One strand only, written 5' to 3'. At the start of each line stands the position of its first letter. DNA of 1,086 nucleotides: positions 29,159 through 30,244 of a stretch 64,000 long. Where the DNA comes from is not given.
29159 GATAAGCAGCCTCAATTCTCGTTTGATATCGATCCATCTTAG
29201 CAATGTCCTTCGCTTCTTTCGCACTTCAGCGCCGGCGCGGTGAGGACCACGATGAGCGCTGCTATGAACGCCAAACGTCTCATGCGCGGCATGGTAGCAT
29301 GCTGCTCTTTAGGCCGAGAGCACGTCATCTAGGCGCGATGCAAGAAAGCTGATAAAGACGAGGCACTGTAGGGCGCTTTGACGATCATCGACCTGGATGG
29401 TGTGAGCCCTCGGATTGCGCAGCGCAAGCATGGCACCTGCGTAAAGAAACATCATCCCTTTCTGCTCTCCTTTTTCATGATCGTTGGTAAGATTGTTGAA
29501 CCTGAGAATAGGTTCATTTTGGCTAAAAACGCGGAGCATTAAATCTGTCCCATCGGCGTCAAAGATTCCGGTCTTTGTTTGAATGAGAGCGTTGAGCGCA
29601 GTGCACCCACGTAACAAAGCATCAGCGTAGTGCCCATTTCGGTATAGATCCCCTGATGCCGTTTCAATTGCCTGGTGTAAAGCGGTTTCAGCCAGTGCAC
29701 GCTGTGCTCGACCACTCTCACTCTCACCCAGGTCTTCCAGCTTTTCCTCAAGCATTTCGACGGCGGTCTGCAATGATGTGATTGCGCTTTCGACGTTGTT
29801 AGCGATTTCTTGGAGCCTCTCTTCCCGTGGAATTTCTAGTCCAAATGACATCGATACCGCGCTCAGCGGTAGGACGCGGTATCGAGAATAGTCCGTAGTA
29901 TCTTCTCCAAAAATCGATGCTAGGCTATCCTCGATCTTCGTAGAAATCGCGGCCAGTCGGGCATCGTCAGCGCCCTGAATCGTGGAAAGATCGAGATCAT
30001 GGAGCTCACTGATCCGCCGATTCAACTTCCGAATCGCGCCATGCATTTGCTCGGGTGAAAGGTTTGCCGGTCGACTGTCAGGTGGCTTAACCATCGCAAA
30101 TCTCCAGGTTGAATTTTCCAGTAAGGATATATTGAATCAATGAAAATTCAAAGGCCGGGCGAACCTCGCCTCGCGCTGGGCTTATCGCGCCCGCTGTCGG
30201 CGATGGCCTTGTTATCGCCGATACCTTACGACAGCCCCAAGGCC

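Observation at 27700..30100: AT-rich three-gene island: TIGR02391-type HEPN protein + 391-aa orphan + small tail-anchored membrane protein, a candidate undescribed defence/abortive-infection module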

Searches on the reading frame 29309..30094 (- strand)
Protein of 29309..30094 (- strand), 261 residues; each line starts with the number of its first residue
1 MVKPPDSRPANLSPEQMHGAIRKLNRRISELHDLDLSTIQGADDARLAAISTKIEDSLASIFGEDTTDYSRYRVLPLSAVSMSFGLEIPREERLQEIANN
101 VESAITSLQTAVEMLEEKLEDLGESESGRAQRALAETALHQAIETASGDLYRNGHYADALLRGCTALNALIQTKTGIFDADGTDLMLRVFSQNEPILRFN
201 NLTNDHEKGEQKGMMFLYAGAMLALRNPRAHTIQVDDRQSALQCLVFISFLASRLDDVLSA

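Call 3: search_protein_families(library=ncbifam, proteins=[window:29309-30094:-], max_evalue=1)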
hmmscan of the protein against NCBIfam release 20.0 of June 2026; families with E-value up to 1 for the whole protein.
window:29309-30094:- (261 aa): 3 families
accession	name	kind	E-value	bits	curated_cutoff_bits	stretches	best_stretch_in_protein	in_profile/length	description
TIGR02391.1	hypoth_ymh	hypoth_equivalog_domain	2.7e-20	72.7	39.45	1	139-257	1-122/125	TIGR02391 family protein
TIGR03930.1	WXG100_ESAT6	subfamily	0.023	14.9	44.85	1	92-138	7-53/90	WXG100 family type VII secretion target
TIGR02364.1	dha_pts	equivalog_domain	0.12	12.6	98.25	0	102-148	69-111/125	dihydroxyacetone kinase phosphoryl donor subunit DhaM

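Call 4: search_protein_families(library=pfam, proteins=[window:29309-30094:-], max_evalue=1)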
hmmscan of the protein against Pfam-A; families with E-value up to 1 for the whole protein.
window:29309-30094:- (261 aa): 8 families
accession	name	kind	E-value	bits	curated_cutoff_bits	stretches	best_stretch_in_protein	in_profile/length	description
PF09509.15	Hypoth_Ymh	-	3.7e-28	98.2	25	1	139-255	3-119/119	Protein of unknown function (Hypoth_ymh)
PF05164.18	ZapA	-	0.021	15.5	23.8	0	108-144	22-59/88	Cell division protein ZapA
PF25600.1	TRIM_CC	-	0.022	15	30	1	90-125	4-39/142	TRIM protein coiled-coil region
PF12210.13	Hrs_helical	-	0.054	14.4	30.6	0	18-60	30-70/95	Hepatocyte growth factor-regulated tyrosine kinase substrate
PF13820.11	NCOA6_TRADD-N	-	0.088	13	22.5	1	52-110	20-78/144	Nuclear receptor coactivator 6, TRADD-N domain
PF06013.18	WXG100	-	0.21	12.3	27.3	1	92-137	7-52/86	Proteins of 100 residues with WXG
PF08286.16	Spc24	-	0.3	11.8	25.3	0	93-133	8-48/109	Spc24 subunit of Ndc80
PF04102.17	SlyX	-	0.56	11.3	30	0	93-130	21-58/67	SlyX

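Call 5: search_protein_families(library=padloc, proteins=[window:29309-30094:-], max_evalue=1)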
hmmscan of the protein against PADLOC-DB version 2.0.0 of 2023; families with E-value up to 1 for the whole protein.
window:29309-30094:- (261 aa): 4 families
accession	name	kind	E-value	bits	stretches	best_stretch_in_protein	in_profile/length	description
PDLC02412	Aga_HEPN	-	3.3e-16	57.3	1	138-256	253-377/382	Class II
PDLC03987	PD-Lambda-3_B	-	8.5e-14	49.5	1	125-258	128-263/270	-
PDLC05005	PDC-S35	-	5.5e-07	27.6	1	20-128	6-108/264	-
PDLC03988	PD-Lambda-3_B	-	1e-05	23.1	1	124-214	127-216/222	-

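Call 24: find_homologous_proteins(query=window:29309-30094:-, max_evalue=0.00001)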
Query window:29309-30094:- (261 aa): 233 proteins with E <= 0.00001 among 2648 candidates; the best 120 are listed.
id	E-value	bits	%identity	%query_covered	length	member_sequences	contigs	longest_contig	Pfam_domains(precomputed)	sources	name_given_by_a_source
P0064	1.7e-163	560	100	100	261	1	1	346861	PF09509.16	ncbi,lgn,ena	-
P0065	5.9e-123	427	86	90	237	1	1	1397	PF09509.16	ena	-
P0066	5.1e-71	257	50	97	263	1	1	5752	PF09509.16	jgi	jgi:uncharacterized protein (TIGR02391 family)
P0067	8.7e-70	253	50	97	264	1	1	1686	PF09509.16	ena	-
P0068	1.1e-68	249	49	97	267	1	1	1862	PF09509.16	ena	-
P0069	2.4e-68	248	48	97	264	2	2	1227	PF09509.16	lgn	-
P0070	7.2e-68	247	49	99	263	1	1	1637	PF09509.16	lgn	-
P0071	7.2e-68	247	49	97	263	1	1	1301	PF09509.16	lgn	-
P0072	8.2e-68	246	49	95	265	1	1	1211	PF09509.16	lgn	-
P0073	8.2e-68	246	48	97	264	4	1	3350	PF09509.16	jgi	jgi:uncharacterized protein (TIGR02391 family)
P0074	1.5e-67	246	48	97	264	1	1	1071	PF09509.16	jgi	jgi:uncharacterized protein (TIGR02391 family)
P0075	1.6e-67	246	48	99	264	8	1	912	PF09509.16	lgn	-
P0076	2.1e-67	245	48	98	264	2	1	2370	PF09509.16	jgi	jgi:uncharacterized protein (TIGR02391 family)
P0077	2.9e-67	245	49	97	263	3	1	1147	PF09509.16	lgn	-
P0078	4.1e-67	244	47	97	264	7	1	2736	PF09509.16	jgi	-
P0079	5.8e-67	244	49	97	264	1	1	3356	PF09509.16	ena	-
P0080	5.9e-67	244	49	97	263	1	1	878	PF09509.16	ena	-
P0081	7.4e-67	243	48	97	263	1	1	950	PF09509.16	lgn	-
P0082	1.4e-66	242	46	98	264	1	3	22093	PF09509.16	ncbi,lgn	-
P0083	1.5e-66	242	48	98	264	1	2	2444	PF09509.16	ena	-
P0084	2.2e-66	242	49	95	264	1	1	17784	PF09509.16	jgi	jgi:uncharacterized protein (TIGR02391 family)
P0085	3.3e-66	241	49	95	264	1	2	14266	PF09509.16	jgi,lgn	-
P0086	4.3e-66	241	46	97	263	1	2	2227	PF09509.16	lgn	-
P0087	1.0e-65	240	49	97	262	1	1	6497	PF09509.16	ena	-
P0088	1.0e-65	240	47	97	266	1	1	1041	PF09509.16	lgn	-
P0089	1.9e-65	239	47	97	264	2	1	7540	PF09509.16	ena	-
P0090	2.5e-65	238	48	98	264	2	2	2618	PF09509.16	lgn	-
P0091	2.8e-65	238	45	97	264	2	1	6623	PF09509.16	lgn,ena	-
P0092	4.3e-65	238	46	97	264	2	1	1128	PF09509.16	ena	-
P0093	5.6e-65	237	47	96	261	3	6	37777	PF09509.16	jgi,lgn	-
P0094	9.6e-65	236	46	97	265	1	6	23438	PF09509.16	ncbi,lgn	-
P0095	9.9e-65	236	47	95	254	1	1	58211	PF09509.16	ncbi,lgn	-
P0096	1.3e-64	236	45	97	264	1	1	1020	PF09509.16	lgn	-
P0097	1.6e-64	236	47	95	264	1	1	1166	PF09509.16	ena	-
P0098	1.9e-64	235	47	97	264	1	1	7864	PF09509.16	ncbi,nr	ncbi:MAG: TIGR02391 family protein [Proteobacteria bacterium]|nr:TIGR02391 family protein [Pseudomon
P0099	2.9e-64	235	46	97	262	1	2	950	PF09509.16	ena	-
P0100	3.6e-64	235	45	98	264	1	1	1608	PF09509.16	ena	-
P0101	4.0e-64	234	47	97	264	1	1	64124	PF09509.16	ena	-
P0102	4.4e-64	234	46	95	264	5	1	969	PF09509.16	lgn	-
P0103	4.6e-64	234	47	97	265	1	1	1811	PF09509.16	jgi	jgi:uncharacterized protein (TIGR02391 family)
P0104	7.3e-64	234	48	97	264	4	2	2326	PF09509.16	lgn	-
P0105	7.3e-64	234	46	97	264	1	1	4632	PF09509.16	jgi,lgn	-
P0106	9.3e-64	233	45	98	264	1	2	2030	PF09509.16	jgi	jgi:uncharacterized protein (TIGR02391 family)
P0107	1.4e-63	233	47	97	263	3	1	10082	PF09509.16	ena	-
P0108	1.4e-63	233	48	97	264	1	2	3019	PF09509.16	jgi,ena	-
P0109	1.6e-63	232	45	99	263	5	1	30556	PF09509.16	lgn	-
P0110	2.0e-63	232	47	97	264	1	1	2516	PF09509.16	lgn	-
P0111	2.0e-63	232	46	97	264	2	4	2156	PF09509.16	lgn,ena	-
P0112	2.0e-63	232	47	97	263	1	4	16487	PF09509.16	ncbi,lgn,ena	-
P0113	2.7e-63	232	45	97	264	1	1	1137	PF09509.16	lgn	-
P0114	2.8e-63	232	46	97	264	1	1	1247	PF09509.16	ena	-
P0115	6.7e-63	230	48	92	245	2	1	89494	PF09509.16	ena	-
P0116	7.6e-63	230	47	97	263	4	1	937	PF09509.16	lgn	-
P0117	7.7e-63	230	46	98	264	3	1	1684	PF09509.16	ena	-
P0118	1.4e-62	229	47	97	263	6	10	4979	PF09509.16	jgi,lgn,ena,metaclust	metaclust:\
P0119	1.9e-62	229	47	97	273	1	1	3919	PF09509.16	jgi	jgi:uncharacterized protein (TIGR02391 family)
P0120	2.7e-62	228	45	97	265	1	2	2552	PF09509.16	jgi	jgi:uncharacterized protein (TIGR02391 family)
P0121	2.9e-62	228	45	97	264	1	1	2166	PF09509.16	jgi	jgi:uncharacterized protein (TIGR02391 family)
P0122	3.1e-62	228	45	97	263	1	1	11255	PF09509.16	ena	-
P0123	3.5e-62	228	45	97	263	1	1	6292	PF09509.16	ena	-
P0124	4.3e-62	228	45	97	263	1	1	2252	PF09509.16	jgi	-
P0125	7.0e-62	227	46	97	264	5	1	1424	PF09509.16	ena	-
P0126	8.7e-62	227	46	97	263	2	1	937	PF09509.16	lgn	-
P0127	9.3e-62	227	45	98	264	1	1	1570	PF09509.16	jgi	jgi:uncharacterized protein (TIGR02391 family)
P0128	1.8e-61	226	45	97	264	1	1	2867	PF09509.16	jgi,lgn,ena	-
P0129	3.1e-61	225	46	97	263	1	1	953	PF09509.16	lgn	-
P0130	3.6e-61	225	45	92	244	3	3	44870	PF09509.16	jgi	jgi:uncharacterized protein (TIGR02391 family)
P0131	7.7e-61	224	45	97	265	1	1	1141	PF09509.16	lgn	-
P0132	8.4e-61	224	47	95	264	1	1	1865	PF09509.16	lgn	-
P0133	1.1e-60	223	46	97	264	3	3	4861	PF09509.16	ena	-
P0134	1.4e-60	223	47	96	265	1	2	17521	PF09509.16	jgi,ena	jgi:uncharacterized protein (TIGR02391 family)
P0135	1.4e-60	223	45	98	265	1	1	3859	PF09509.16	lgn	-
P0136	1.5e-60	223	47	90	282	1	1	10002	PF09509.16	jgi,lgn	jgi:uncharacterized protein (TIGR02391 family)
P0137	3.2e-60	222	46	92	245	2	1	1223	PF09509.16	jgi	-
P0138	3.2e-60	222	44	98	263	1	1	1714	PF09509.16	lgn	-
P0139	3.2e-60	222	47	95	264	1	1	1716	PF09509.16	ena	-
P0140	4.4e-60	221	44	98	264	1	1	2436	PF09509.16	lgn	-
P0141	7.5e-60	220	45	95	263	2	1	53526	PF09509.16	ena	-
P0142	1.2e-59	220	43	97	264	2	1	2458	PF09509.16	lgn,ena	-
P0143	3.9e-59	218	45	97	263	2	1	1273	PF09509.16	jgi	jgi:uncharacterized protein (TIGR02391 family)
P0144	4.9e-59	218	44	98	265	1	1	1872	PF09509.16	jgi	jgi:uncharacterized protein (TIGR02391 family)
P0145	5.0e-59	218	45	98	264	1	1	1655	PF09509.16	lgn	-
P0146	5.0e-59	218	45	92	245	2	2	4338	PF09509.16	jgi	jgi:uncharacterized protein (TIGR02391 family)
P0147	5.5e-59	218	43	97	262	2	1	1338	PF09509.16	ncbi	-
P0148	5.6e-59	218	43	97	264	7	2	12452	PF09509.16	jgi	jgi:uncharacterized protein (TIGR02391 family)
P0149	7.5e-59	217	47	92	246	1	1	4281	PF09509.16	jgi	jgi:uncharacterized protein (TIGR02391 family)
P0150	8.3e-59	217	44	98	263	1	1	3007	PF09509.16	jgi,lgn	-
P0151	9.7e-59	217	44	98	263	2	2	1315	PF09509.16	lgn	-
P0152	1.1e-58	217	44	95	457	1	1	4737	PF09509.16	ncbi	-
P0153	1.9e-58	216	46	98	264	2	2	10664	PF09509.16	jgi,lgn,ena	-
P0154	3.2e-58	215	43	97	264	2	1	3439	PF09509.16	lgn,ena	-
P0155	4.3e-58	215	45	95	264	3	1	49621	PF09509.16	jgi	-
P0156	5.3e-58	214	47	92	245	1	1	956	PF09509.16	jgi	jgi:uncharacterized protein (TIGR02391 family)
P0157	5.6e-58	214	45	97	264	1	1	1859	PF09509.16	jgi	jgi:uncharacterized protein (TIGR02391 family)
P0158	6.0e-58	214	45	97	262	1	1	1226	PF09509.16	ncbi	-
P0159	7.1e-58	214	44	97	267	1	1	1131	PF09509.16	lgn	-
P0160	1.1e-57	213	42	97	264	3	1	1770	PF09509.16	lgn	-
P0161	1.2e-57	213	43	96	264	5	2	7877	PF09509.16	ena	-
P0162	1.9e-57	213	45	92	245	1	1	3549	PF09509.16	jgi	-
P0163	3.2e-57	212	44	97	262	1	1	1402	PF09509.16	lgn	-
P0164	3.5e-57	212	43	94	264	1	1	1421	PF09509.16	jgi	jgi:uncharacterized protein (TIGR02391 family)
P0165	4.2e-57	211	44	96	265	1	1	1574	PF09509.16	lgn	-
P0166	4.3e-57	211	46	87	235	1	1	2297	PF09509.16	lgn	-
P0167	4.3e-57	211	44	98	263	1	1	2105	PF09509.16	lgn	-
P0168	8.1e-57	211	43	96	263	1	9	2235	PF09509.16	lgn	-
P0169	9.2e-57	210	44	99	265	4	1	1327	PF09509.16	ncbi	-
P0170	1.3e-56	210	44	97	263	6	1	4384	PF09509.16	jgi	jgi:uncharacterized protein (TIGR02391 family)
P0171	2.7e-56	209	44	95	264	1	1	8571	PF09509.16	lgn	-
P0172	3.5e-56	208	44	98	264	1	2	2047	PF09509.16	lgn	-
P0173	1.1e-55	207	43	97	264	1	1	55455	PF09509.16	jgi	jgi:uncharacterized protein (TIGR02391 family)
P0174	1.2e-55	207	42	98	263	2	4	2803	PF09509.16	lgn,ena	-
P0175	1.3e-55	207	44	92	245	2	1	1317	PF09509.16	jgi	jgi:uncharacterized protein (TIGR02391 family)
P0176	1.3e-55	207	43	97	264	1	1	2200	PF09509.16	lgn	-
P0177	1.6e-55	206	43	97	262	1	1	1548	PF09509.16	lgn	-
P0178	2.2e-55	206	42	98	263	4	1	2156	PF09509.16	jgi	-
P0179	2.3e-55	206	43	95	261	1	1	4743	PF09509.16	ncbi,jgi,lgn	jgi:uncharacterized protein (TIGR02391 family)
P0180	2.5e-55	206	43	97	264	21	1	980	PF09509.16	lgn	-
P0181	3.5e-55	205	43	97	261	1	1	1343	PF09509.16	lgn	-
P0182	4.3e-55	205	42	97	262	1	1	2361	PF09509.16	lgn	-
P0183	6.4e-55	204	46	95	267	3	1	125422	PF09509.16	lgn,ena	-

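Call 29: find_related_loci(query=A2, collection=metagenome_contigs, flank=6000)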
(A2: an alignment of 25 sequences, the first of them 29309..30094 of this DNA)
Query A2 (261 aa) in metagenome_contigs; peptide patterns used: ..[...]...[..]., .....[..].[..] (x = any residue, [..] = any of these).
326 stretches matched a pattern; 252 encode a relative of the query (tblastn E <= 1e-3); the best 80 are kept; 80 distinct loci.
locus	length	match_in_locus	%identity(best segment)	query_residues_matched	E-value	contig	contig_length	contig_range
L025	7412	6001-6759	49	4-256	5e-78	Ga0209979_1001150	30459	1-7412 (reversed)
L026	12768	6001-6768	46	2-257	3e-75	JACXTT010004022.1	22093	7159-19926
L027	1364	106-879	47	4-261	5e-80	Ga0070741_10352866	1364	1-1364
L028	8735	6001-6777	47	3-261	1e-74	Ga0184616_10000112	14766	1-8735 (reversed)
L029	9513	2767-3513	49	8-256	1e-74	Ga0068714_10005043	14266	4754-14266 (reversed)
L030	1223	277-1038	47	4-256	4e-79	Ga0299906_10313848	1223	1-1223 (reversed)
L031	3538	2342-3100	47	4-256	7e-74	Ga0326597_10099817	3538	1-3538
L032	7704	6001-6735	49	12-256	1e-72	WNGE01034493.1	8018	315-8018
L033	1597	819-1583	45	3-257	3e-76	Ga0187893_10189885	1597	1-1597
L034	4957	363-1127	47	2-256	2e-72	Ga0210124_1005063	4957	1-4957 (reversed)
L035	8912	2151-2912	45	3-256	1e-71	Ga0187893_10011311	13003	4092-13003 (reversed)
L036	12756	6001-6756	46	4-256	9e-72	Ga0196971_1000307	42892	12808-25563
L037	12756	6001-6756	46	4-256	1e-71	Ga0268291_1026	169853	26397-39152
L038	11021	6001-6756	47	4-256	2e-71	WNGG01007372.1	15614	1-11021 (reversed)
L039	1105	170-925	47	4-256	7e-77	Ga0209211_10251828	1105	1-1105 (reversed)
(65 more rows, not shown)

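Call 30: find_related_loci(query=A2, collection=viral_contigs, flank=6000)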
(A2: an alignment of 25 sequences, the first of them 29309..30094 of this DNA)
Query A2 (261 aa) in viral_contigs; peptide patterns used: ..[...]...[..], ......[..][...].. (x = any residue, [..] = any of these).
14 stretches matched a pattern; 3 encode a relative of the query (tblastn E <= 1e-3); 3 distinct loci.
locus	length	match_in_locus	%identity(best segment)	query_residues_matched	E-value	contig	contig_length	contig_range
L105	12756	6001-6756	46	4-256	7e-73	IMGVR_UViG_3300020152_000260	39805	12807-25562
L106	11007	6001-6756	46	4-256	1e-72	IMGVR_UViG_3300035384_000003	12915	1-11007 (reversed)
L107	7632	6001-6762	38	4-256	3e-53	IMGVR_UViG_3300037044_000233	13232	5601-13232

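Call 55: find_encoding_contigs(protein=P0065, flank=5000, max_places=3)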
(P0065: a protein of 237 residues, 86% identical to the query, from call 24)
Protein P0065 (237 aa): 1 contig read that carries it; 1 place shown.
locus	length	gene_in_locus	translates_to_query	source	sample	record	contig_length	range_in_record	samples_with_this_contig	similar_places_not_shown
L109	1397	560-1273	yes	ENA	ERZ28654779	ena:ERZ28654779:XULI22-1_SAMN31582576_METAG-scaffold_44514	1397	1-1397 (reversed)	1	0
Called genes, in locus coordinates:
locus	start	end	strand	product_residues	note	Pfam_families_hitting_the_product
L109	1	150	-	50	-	?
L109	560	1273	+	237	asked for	PF09509:Hypoth_Ymh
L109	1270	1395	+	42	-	?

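Call 56: search_solved_structures(query=A2, max_evalue=1, show_alignments=2)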
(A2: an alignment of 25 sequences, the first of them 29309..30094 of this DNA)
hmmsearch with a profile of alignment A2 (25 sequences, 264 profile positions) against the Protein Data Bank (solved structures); distinct sequences matched with E-value up to 1: 3.
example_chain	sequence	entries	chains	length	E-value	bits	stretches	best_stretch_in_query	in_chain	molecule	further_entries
6z1p_BG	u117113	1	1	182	0.33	13.5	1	156-203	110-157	mS76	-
8zuk_A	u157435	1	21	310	0.38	13.3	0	17-50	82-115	TNF receptor-associated factor 3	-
7eyd_09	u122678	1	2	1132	0.68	12.5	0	60-77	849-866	Phycobiliprotein ApcE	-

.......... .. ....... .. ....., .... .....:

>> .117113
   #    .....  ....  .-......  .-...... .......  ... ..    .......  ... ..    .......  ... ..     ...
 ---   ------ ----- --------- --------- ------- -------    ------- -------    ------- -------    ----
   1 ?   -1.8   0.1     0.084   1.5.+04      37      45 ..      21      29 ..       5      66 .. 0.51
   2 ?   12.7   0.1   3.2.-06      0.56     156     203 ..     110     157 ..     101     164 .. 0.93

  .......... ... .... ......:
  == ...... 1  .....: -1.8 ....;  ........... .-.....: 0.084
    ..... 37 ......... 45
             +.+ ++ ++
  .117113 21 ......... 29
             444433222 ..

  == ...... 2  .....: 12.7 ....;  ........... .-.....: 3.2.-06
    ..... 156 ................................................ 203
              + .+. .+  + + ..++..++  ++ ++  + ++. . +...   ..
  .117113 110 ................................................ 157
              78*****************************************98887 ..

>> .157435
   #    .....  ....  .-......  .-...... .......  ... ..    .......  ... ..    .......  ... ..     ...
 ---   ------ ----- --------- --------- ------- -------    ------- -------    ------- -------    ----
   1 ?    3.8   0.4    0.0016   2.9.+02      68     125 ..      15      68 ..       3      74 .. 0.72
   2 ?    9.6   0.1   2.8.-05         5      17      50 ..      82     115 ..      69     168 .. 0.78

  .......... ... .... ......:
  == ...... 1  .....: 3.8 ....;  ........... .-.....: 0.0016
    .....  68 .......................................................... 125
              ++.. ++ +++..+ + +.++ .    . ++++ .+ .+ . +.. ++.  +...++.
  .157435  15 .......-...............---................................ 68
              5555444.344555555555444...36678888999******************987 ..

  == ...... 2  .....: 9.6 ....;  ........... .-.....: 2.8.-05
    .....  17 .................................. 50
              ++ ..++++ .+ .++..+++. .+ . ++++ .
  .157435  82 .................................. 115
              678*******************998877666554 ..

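Call 57: search_protein_families(library=phrogs, proteins=[window:29309-30094:-], max_evalue=0.1)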
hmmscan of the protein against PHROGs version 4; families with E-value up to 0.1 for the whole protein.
window:29309-30094:- (261 aa): 3 families
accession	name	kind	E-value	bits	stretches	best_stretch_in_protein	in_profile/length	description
phrog_6297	-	unknown function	1.8e-06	28.3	1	139-258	138-261/268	-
phrog_3550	-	unknown function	0.049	15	0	96-142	32-75/79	-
phrog_937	-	other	0.083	14.2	0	95-143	42-99/115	hemolysin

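Call 68: search_protein_families(library=padloc, alignment_id=A2, max_evalue=0.001)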
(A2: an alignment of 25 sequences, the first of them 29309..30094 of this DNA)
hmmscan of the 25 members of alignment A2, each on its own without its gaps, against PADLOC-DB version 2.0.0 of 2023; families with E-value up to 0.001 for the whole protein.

A. member 1, window:29309-30094:- (261 aa): 4 families
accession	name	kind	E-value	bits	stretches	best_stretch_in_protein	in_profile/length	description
PDLC02412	Aga_HEPN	-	3.3e-16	57.3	1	138-256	253-377/382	Class II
PDLC03987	PD-Lambda-3_B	-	8.5e-14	49.5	1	125-258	128-263/270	-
PDLC05005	PDC-S35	-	5.5e-07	27.6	1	20-128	6-108/264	-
PDLC03988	PD-Lambda-3_B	-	1e-05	23.1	1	124-214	127-216/222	-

B. families by the number of members that match (of 25 scanned): 4 families
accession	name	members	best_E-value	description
PDLC03987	PD-Lambda-3_B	25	1.8e-18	-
PDLC02412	Aga_HEPN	25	6.3e-17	Class II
PDLC05005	PDC-S35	24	3e-08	-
PDLC03988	PD-Lambda-3_B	23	4.6e-08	-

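Call 77: predict_structure(alignment_id=A2)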
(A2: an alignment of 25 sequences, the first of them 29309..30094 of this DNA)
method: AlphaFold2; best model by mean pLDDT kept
length: 261 residues; sequences in the alignment: 25
mean_pLDDT: 87.0   pTM: 0.53
mean pLDDT of the five models: 87.0, 86.7, 86.5, 84.8, 83.9
residues with pLDDT >= 90: 151; 70-90: 80; 50-70: 27; < 50: 3
segments of 3 or more residues with pLDDT < 50: 1-3
pLDDT, mean of each block of 10 residues (from residue 1): 60 89 97 90 87 96 92 86 66 88 97 90 64 70 91 88 96 94 95 92 92 95 88 79 92 90 78
secondary structure, 60 per line:
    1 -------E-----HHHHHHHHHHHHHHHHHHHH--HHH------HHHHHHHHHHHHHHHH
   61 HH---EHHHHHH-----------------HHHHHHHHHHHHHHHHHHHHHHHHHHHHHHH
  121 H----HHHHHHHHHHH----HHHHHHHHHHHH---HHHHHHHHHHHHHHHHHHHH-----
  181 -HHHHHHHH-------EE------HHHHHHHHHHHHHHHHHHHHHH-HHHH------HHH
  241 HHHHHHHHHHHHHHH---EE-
elements in order: H14-33 H45-62 H67-72 H90-121 H126-136 H141-152 H156-175 H182-189 H205-226 H228-231 H238-255
